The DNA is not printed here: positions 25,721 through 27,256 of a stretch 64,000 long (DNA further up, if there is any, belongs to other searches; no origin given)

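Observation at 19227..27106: Candidate uncharacterised defence operon: XRE controller, extended Type III-like Mod, Res-like helicase-nuclease, DUF3800-wHTH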

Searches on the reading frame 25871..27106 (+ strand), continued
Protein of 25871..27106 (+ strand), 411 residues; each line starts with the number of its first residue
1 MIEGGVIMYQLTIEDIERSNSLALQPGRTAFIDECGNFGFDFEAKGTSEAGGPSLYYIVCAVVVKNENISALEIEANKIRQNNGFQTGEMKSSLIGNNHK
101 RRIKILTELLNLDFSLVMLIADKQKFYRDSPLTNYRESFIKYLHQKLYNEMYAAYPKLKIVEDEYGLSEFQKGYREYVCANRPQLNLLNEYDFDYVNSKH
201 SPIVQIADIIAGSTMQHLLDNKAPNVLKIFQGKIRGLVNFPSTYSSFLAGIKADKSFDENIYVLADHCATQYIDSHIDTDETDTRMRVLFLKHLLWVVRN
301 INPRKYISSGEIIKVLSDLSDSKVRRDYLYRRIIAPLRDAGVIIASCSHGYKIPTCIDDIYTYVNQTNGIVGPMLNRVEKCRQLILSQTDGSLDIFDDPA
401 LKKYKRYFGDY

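Call 41: search_protein_families(library=pfam, alignment_id=A2, max_evalue=0.00001)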
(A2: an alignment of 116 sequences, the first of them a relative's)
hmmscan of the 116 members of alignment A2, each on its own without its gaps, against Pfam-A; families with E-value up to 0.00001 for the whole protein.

A. member 1, L001:4444-6081:+ (545 aa): 2 families
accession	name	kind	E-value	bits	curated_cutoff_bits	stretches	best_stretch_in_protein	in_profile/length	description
PF02384.22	N6_Mtase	-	6.7e-66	223.2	20.4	1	180-499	2-306/311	N-6 DNA Methylase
PF07669.17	Eco57I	-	1.2e-09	39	25.3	1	254-409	3-171/171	Eco57I restriction-modification methylase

B. families by the number of members that match (of 116 scanned): 129 families (the first 25 are shown)
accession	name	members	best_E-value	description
PF04851.21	ResIII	5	6.9e-24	Type III restriction enzyme, res subunit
PF07669.17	Eco57I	4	5.1e-48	Eco57I restriction-modification methylase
PF04545.22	Sigma70_r4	3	5.8e-18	Sigma-70, region 4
PF19614.4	DUF6119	2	1.7e-142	Family of unknown function (DUF6119)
PF02384.22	N6_Mtase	2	3.4e-66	N-6 DNA Methylase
PF00589.27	Phage_integrase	2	2.3e-47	Phage integrase family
PF00817.25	IMS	2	1.1e-42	impB/mucB/samB family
PF18766.7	SWI2_SNF2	2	1.1e-40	SWI2/SNF2 ATPase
PF11799.13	IMS_C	2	4.4e-28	impB/mucB/samB family C-terminal domain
PF04313.20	HSDR_N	2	8.1e-25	Type I restriction enzyme R protein N terminus (HSDR_N)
PF00078.32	RVT_1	2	1.5e-24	Reverse transcriptase (RNA-dependent DNA polymerase)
PF22679.2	T1R_D3-like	2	1.2e-18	Type I restriction enzyme subunit R domain 3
PF22016.2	DUF6933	2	1.3e-18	Domain of unknown function (DUF6933)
PF00890.30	FAD_binding_2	2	1.3e-17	FAD binding domain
PF04542.20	Sigma70_r2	2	8.9e-16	Sigma-70 region 2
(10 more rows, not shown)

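Call 51: find_encoding_contigs(protein=P0001, flank=10000, max_places=2)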
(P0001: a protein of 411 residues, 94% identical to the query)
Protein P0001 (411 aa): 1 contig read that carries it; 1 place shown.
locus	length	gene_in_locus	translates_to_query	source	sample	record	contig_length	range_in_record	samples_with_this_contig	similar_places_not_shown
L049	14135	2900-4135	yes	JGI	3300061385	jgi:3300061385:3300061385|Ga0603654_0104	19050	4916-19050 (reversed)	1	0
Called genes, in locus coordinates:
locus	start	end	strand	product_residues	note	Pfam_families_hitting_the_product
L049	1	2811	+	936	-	?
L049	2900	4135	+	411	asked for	PF12686:DUF3800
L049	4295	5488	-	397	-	PF00872:Transposase_mut, PF10551:MULE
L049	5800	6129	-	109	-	-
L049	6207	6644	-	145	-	PF01243:PNPOx_N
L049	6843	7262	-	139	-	PF00462:Glutaredoxin (weak), PF03960:ArsC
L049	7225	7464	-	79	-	-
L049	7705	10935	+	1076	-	PF25596:CPSase_L_D1, PF02222:ATP-grasp, PF02786:CPSase_L_D2, PF07478:Dala_Dala_lig_C, PF02787:CPSase_L_D3, PF25596:CPSase_L_D1, PF02222:ATP-grasp, PF02786:CPSase_L_D2, +6 more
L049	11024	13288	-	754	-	PF00317:Ribonuc_red_lgN, PF02867:Ribonuc_red_lgC, PF12637:TSCPD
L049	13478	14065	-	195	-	PF25084:LbH_EIF2B, PF14602:Hexapep_2 (faint), PF00132:Hexapep, PF25087:GMPPB_C (weak), PF00132:Hexapep (weak)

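Call 52: find_encoding_contigs(protein=P0010, flank=10000, max_places=2)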
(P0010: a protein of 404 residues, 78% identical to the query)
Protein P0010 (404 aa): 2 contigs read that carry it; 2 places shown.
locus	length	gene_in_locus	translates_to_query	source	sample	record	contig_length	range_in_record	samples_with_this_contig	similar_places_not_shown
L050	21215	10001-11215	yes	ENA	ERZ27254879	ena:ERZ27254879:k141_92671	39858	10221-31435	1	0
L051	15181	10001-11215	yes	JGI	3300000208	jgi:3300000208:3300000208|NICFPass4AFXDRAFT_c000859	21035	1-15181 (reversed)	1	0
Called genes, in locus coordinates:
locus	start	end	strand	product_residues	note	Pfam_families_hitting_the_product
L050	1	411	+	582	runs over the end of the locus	PF02687:FtsX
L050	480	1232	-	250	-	PF01695:IstB_IS21, PF00308:Bac_DnaA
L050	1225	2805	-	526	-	PF02796:HTH_7, PF08279:HTH_11 (faint), PF13384:HTH_23 (faint), PF13565:HTH_32 (faint), PF00665:rve (weak), PF22483:Mu-transpos_C_2 (weak)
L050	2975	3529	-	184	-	PF02779:Transket_pyr, PF02780:Transketolase_C (weak), PF22613:Transketolase_C_1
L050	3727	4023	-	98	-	-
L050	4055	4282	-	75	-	PF00403:HMA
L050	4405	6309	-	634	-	PF00122:E1-E2_ATPase, PF00702:Hydrolase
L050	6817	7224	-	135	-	-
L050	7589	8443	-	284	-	PF04439:Adenyl_transf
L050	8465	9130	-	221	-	PF13021:DUF3885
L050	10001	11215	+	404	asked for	PF12686:DUF3800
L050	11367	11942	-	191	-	PF04229:GrpB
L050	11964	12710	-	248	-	PF02353:CMAS (weak), PF13489:Methyltransf_23 (weak), PF00398:RrnaAD (weak), PF05175:MTS (weak), PF13847:Methyltransf_31, PF08241:Methyltransf_11, PF08242:Methyltransf_12, PF13649:Methyltransf_25, +5 more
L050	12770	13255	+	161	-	PF13302:Acetyltransf_3 (weak), PF00583:Acetyltransf_1, PF13673:Acetyltransf_10, PF13508:Acetyltransf_7, PF08445:FR47 (weak), PF14542:Acetyltransf_CG (weak)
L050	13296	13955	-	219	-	-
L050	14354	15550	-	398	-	PF07690:MFS_1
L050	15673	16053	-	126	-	PF00903:Glyoxalase, PF13669:Glyoxalase_4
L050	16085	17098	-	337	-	PF13412:HTH_24 (weak), PF00480:ROK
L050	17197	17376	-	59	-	-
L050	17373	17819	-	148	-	PF22381:Staph_reg_Sar_Rot, PF01047:MarR, PF12802:MarR_2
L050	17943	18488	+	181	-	-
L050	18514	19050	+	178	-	-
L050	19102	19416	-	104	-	PF03819:MazG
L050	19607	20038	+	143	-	PF03641:Lysine_decarbox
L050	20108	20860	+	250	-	PF00106:adh_short, PF08659:KR, PF13561:adh_short_C2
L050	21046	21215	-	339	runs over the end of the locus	PF15731:MqsA_antitoxin, PF13560:HTH_31, PF01381:HTH_3, PF13274:SocA_Panacea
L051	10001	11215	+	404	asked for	PF12686:DUF3800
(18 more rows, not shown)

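Call 53: find_encoding_contigs(protein=P0028, flank=10000, max_places=2)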
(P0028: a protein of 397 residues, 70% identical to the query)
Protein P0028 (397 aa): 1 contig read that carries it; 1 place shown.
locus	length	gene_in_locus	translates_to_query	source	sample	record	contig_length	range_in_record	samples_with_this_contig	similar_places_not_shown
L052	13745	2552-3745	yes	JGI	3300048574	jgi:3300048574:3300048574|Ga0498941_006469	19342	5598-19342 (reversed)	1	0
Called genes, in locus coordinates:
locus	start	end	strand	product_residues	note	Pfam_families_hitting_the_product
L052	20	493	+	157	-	-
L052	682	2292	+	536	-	-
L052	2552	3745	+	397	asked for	PF12686:DUF3800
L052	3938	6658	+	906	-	PF00580:UvrD-helicase (weak), PF01443:Viral_helicase1 (faint), PF13086:AAA_11, PF13245:AAA_19 (weak), PF13604:AAA_30 (faint), PF13087:AAA_12, PF10881:DUF2726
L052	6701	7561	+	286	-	-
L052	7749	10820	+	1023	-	PF05406:WGR, PF13569:DUF4132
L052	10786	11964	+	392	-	PF20030:bpMoxR (weak), PF07728:AAA_5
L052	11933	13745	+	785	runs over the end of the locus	PF18934:DUF5682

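Call 60: predict_structure(alignment_id=A6)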
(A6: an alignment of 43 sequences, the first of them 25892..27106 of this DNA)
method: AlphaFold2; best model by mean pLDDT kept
length: 404 residues; sequences in the alignment: 43
mean_pLDDT: 78.2   pTM: 0.58
mean pLDDT of the five models: 78.2, 77.3, 75.8, 73.6, 73.2
residues with pLDDT >= 90: 96; 70-90: 202; 50-70: 86; < 50: 20
segments of 3 or more residues with pLDDT < 50: 37-45, 236-242, 402-404
pLDDT, mean of each block of 10 residues (from residue 1): 67 75 87 51 56 93 93 87 86 94 95 80 58 79 82 73 82 70 65 83 92 89 88 57 63 86 92 88 90 85 85 77 86 86 87 76 61 70 70 62 41
secondary structure, 60 per line:
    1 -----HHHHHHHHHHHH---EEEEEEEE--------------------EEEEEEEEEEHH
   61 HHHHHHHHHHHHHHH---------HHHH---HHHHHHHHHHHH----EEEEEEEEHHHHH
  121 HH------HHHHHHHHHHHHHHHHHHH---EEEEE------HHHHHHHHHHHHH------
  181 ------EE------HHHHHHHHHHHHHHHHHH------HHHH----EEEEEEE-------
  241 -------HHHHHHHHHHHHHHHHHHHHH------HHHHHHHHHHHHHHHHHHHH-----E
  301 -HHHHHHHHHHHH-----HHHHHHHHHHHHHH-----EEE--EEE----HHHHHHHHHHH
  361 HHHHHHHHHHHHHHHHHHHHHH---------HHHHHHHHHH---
elements in order: H6-17 E21-28 E49-58 H59-75 H85-88 H92-103 E108-115 H116-122 H129-147 E151-155 H162-174 H195-212 H219-222 E227-233 H248-268 H275-294 H302-313 H319-332 E338-340 E343-345 H350-382 H392-401

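Call 62: fold_search(model_id=the predicted structure, library=pdb)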
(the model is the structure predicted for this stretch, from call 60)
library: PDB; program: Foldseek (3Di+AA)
matches with E <= 10: 155; with E <= 0.001: 0
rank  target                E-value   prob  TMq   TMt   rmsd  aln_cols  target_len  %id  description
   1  1eke_B                1.1e-03  1.00  0.30  0.49   8.7       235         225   15  CRYSTAL STRUCTURE OF CLASS II RIBONUCLEASE H (RNASE HII) WITH MES LIGAND (released 2000-09-13)
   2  2dff                  3.9e-03  1.00  0.29  0.51   5.0       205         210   18  Crystal structure of Tk-RNase HII(1-204)-C (released 2007-03-06)
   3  1uax_A                4.4e-03  1.00  0.29  0.51  12.0       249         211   16  Crystal structure of the ribonuclease H2 from Pyrococcus horikoshii OT3 (released 2004-06-29)
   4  2dfh                  5.7e-03  1.00  0.27  0.45   9.0       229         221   16  Crystal structure of Tk-RNase HII(1-212)-C (released 2007-03-06)
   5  3asm                  6.3e-03  0.99  0.26  0.32   7.6       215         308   16  Crystal structure of Q54A mutant protein of Bst-RNase HIII (released 2011-06-08)
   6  1io2                  7.4e-03  0.99  0.27  0.44   8.7       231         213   15  Crystal structure of type 2 ribonuclease h from hyperthermophilic archaeon, thermococcus kodakaraensis kod1 (released 2001-04-18)
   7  3puf_M                1.9e-02  0.99  0.29  0.41   8.2       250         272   12  Crystal structure of human RNase H2 complex (released 2010-12-22)
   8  2dfe                  2.1e-02  0.96  0.25  0.43   9.2       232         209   15  Crystal structure of Tk-RNase HII(1-200)-C (released 2007-03-06)
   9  3p5j_A                4.9e-02  0.95  0.27  0.40  13.4       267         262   12  The structure of the human RNase H2 complex defines key interaction interfaces relevant to enzyme function and human d (released 2010-11-17)
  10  2d0a                  5.4e-02  0.94  0.27  0.33  12.5       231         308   13  Crystal structure of Bst-RNase HIII (released 2006-07-18)
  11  3puf_G                8.6e-02  0.97  0.28  0.40   6.2       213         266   10  Crystal structure of human RNase H2 complex (released 2010-12-22)
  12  3puf_P                8.6e-02  0.97  0.29  0.42   7.0       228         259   12  Crystal structure of human RNase H2 complex (released 2010-12-22)
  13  3puf_A                9.6e-02  0.93  0.29  0.42  11.9       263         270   11  Crystal structure of human RNase H2 complex (released 2010-12-22)
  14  9x1n_G                1.0e-01  0.06  0.09  0.09  22.9       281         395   10  The cryo-EM structure of HerA-NurA complex with ATPgammaS and dsDNA from Thermococcus kodakarensis (State 1) (released 2026-02-04)
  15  3puf_D                1.3e-01  0.96  0.28  0.39   6.5       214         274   12  Crystal structure of human RNase H2 complex (released 2010-12-22)
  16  3puf_J                1.9e-01  0.94  0.29  0.41   5.8       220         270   10  Crystal structure of human RNase H2 complex (released 2010-12-22)
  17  8yjz_H                2.6e-01  0.72  0.26  0.33  11.6       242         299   11  Structure of the human endogenous PCNA-FEN1-RNase H2 complex - State D (released 2024-12-04)
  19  3p56_A                3.9e-01  0.75  0.27  0.41   5.8       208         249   12  The structure of the human RNase H2 complex defines key interaction interfaces relevant to enzyme function and human d (released 2010-11-17)
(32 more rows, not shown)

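Call 64: search_dna_similar(query=window:25892-27106:+, collection=phages, mode=protein, max_rows=15)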
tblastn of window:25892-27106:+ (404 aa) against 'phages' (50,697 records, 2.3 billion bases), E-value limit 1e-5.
No match.

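Call 65: search_dna_similar(query=window:25892-27106:+, collection=plasmids, mode=protein, max_rows=15)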
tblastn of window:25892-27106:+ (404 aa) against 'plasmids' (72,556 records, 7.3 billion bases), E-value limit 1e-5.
Records with a match: 7; places in all: 7; records where one place covers at least 80% of the query: 6.
Best place of each record, by identity: <60% 7.
By first word of the organism name: Chryseobacterium 1; Dyadobacter 1; Mucilaginibacter 1; Leptospira 1; Adhaeribacter 1; Pontibacter 1; Rufibacter 1.
By predicted mobility (MOB-suite, as given by PLSDB): non-mobilizable 4; mobilizable 3.
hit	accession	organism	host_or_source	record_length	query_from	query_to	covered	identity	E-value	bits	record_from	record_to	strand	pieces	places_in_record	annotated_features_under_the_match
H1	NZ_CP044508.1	Chryseobacterium sp.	Silurus asotus,Whole genome ...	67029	22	390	91%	33.2%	4e-43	223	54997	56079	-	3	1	DUF3800 domain-containing protein | hypothetical protein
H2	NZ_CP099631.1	Dyadobacter chenhuakuii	single cell,soil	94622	11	389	94%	31.5%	2e-51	192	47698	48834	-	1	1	DUF3800 domain-containing protein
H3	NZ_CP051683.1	Mucilaginibacter robiniae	cell culture,Flower of Shittah tree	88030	23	395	92%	31.6%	3e-48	183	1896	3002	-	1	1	DUF3800 domain-containing protein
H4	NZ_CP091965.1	Leptospira noguchii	Homo sapiens,Cell culture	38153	22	391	92%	26.8%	5e-41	162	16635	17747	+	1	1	DUF3800 domain-containing protein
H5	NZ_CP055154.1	Adhaeribacter swui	Cell culture,Mud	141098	24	388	90%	25.8%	1e-15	87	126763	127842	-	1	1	DUF3800 domain-containing protein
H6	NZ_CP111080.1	Pontibacter kalidii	whole organism,rhizosphere soil of ...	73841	24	389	91%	23.6%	5e-17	91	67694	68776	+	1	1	DUF3800 domain-containing protein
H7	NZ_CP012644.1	Rufibacter tibetensis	soil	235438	20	204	46%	28.9%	1e-7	62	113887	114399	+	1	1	hypothetical protein (x2)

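Call 71: search_protein_families(library=padloc, proteins=[L005:1601-2212:+, L040:736-2547:+, L040:3110-4231:+, L026:2170-3117:+, L052:682-2292:+], max_evalue=0.00001)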
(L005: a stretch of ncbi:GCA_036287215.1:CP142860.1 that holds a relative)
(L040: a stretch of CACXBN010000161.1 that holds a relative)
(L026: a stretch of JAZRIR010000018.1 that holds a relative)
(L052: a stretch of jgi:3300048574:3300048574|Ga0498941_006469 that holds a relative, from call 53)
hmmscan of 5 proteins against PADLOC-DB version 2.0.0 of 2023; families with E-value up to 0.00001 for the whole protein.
L005:1601-2212:+ (203 aa): 0 families

L040:736-2547:+ (603 aa): 18 families
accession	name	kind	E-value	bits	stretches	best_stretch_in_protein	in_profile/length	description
PDLC02510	BrxP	-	7.9e-67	224.1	1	59-416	21-378/779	BrxP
PDLC02741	PbeC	-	1.4e-25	87.9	1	428-590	477-638/644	PbeC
PDLC02714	PbeC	-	1.4e-22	78.3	1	427-591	480-646/651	PbeC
PDLC02753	PbeC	-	1.3e-15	54.8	1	441-589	494-643/648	PbeC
PDLC02750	PbeC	-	2.4e-15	54.1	1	428-576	466-614/629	PbeC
PDLC02722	PbeC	-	8.7e-15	52.4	1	431-573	473-613/643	PbeC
PDLC02739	PbeC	-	2.4e-14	51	1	439-572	490-625/644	PbeC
PDLC02662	DndC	-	1.4e-13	48.6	1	176-337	29-214/481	DndC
PDLC02782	SspD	-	1.2e-12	46.1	1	177-301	3-127/277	SspD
PDLC02745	PbeC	-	4.1e-11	40.3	1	430-588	497-655/661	PbeC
PDLC02661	DndC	-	1.9e-10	38.3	1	176-334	25-207/468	DndC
PDLC02715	PbeC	-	7.7e-10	36.1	1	436-568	485-618/619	PbeC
PDLC02729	PbeC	-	9.7e-08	28.9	1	445-593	516-654/668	PbeC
PDLC02730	PbeC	-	1.3e-07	28.7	1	429-580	492-639/651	PbeC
PDLC02659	DndC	-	4.6e-07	26.9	1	176-328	31-201/586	DndC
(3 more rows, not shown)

L040:3110-4231:+ (373 aa): 1 family
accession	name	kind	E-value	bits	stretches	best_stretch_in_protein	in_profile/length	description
PDLC02203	MzaA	-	1.8e-28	97.2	1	97-371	402-666/683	-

L026:2170-3117:+ (315 aa): 0 families

L052:682-2292:+ (536 aa): 0 families
